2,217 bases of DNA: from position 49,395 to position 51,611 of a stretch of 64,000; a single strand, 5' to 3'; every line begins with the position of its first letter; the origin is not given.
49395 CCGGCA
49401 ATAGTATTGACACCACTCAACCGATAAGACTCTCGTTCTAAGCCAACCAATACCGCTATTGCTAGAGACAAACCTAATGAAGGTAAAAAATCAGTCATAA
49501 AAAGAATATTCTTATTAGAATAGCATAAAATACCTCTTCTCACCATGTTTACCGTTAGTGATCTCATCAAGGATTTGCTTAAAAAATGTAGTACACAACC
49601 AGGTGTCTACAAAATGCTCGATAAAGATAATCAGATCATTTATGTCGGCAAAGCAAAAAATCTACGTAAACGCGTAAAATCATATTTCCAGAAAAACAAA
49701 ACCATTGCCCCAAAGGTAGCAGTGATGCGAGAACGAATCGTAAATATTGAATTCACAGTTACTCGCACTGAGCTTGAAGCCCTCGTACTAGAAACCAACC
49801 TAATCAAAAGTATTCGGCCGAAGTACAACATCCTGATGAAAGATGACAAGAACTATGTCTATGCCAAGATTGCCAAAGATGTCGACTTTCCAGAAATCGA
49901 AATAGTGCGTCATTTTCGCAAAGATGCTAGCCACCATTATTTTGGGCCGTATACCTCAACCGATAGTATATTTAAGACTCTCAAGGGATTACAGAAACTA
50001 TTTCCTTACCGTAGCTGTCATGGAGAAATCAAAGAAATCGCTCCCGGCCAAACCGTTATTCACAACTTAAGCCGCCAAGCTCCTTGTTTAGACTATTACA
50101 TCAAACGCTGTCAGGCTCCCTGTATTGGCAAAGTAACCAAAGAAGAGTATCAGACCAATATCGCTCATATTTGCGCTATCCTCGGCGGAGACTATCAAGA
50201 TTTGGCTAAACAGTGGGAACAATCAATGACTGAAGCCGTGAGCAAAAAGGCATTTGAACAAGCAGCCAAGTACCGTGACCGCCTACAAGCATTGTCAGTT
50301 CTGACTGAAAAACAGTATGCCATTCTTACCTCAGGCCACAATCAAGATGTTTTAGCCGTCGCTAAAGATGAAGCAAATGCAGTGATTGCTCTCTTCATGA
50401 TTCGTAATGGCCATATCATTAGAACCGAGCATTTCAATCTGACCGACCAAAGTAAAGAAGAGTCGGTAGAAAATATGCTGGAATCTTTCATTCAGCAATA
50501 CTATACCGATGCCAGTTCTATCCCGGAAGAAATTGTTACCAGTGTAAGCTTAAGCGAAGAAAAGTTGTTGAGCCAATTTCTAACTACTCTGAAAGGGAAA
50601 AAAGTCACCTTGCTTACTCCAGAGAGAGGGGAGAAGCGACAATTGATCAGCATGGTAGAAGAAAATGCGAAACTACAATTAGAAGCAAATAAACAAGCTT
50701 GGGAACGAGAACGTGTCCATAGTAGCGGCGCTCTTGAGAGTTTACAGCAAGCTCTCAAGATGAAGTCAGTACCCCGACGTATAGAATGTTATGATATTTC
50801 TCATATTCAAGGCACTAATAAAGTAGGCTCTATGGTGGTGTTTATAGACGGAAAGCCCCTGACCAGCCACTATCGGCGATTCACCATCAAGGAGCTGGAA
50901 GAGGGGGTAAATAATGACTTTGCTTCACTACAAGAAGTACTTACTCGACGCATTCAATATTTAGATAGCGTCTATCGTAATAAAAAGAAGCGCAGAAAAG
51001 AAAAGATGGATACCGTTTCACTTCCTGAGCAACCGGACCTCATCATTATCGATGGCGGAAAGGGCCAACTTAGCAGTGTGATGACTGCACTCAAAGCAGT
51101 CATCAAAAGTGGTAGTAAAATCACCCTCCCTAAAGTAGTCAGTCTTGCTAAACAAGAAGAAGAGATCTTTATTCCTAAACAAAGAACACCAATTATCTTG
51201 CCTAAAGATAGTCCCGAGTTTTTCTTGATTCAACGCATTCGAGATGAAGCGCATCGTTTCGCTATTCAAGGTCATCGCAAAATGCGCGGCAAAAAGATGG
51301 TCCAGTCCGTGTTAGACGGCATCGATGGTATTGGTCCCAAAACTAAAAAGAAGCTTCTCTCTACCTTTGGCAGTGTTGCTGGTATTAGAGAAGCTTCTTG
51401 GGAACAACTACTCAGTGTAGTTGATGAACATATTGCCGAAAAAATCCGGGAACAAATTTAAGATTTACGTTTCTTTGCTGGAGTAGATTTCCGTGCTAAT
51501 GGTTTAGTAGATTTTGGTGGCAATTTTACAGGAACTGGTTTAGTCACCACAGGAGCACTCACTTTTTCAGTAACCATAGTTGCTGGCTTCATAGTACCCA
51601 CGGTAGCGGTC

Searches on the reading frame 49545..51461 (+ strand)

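Call 54: search_protein_families(library=pfam, proteins=[window:49545-51461:+], max_evalue=0.0001)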
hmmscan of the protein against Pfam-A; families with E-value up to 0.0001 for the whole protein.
window:49545-51461:+ (638 aa): 5 families
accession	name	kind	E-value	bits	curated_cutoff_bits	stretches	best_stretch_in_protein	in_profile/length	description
PF08459.17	UvrC_RNaseH_dom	-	1.8e-50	171.4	22.3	1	401-574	1-159/159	UvrC RNAse H endonuclease domain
PF22920.2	UvrC_RNaseH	-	2.1e-33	115.1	24.3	1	266-380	1-114/116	UvrC Ribonuclease H-like domain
PF01541.30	GIY-YIG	-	3.3e-11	43.8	22.6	1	19-95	2-78/78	GIY-YIG catalytic domain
PF14520.12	HHH_5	-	1.2e-09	38.9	27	1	590-637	4-54/57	Helix-hairpin-helix domain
PF02151.25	UVR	-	1.4e-06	28.3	21.5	1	223-251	6-34/36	UvrB/uvrC motif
